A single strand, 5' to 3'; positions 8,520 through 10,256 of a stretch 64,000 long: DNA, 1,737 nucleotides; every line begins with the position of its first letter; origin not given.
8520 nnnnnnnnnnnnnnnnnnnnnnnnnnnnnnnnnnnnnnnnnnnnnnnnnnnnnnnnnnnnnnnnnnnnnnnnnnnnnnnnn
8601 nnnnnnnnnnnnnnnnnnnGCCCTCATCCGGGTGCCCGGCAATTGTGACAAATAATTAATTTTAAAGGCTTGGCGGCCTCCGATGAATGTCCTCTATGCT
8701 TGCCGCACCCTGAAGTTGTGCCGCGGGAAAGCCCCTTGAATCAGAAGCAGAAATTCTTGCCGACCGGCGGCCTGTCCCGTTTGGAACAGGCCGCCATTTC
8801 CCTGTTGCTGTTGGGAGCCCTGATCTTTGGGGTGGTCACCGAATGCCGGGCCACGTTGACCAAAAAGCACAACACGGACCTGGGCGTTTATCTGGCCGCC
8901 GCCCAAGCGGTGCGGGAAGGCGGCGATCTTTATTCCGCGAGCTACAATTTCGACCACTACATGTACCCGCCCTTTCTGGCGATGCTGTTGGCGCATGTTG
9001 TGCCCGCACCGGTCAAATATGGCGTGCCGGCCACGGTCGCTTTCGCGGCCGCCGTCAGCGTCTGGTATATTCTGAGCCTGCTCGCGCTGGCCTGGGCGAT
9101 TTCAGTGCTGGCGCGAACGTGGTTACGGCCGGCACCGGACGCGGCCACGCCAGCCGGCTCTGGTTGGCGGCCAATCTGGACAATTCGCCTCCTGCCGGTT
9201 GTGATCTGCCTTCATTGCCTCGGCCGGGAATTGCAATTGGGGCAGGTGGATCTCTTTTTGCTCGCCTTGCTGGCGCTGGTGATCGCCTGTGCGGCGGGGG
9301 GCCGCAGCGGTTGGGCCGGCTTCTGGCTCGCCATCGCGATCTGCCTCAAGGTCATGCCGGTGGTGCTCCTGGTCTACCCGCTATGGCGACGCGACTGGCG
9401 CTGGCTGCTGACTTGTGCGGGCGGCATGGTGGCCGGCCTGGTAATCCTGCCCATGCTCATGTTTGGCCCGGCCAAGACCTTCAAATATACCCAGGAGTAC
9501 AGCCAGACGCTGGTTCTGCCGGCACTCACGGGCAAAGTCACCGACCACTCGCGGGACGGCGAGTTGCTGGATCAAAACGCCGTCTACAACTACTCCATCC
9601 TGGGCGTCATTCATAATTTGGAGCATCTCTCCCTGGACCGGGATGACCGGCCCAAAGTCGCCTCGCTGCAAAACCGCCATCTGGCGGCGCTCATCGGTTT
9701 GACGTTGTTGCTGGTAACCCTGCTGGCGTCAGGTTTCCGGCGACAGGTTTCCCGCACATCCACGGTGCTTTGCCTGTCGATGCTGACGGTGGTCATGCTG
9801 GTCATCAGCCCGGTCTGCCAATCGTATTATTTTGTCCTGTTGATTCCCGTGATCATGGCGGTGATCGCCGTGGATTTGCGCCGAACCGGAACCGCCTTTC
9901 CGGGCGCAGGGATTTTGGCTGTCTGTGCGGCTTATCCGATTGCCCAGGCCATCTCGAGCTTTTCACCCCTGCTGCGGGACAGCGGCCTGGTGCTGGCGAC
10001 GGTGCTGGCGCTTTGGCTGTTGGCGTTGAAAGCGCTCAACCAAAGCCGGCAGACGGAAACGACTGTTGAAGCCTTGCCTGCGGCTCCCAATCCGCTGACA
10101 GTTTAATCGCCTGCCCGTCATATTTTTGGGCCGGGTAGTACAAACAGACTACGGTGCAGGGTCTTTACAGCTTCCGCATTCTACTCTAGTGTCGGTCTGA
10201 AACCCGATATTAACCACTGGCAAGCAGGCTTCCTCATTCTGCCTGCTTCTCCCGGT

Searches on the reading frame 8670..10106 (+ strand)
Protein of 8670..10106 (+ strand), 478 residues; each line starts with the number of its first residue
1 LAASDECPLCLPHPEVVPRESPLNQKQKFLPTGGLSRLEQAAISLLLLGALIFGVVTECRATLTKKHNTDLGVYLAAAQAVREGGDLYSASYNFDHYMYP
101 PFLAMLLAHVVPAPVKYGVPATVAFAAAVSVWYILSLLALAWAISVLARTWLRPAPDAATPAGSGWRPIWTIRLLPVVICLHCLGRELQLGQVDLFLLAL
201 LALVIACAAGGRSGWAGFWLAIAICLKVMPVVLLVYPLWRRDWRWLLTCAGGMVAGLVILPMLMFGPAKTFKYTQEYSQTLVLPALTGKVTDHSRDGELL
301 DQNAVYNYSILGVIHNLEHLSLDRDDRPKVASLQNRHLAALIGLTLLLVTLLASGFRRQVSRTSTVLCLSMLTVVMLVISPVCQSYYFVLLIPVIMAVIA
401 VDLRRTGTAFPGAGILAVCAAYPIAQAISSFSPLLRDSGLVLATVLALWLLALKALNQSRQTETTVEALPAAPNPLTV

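Call 36: search_protein_families(library=pfam, proteins=[window:8670-10106:+], max_evalue=0.001)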
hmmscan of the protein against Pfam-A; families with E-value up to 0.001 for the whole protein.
window:8670-10106:+ (478 aa): 1 family
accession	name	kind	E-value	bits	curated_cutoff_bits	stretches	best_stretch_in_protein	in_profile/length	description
PF09594.16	GT87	-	3.8e-24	86.2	25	1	97-381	1-237/237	Glycosyltransferase family 87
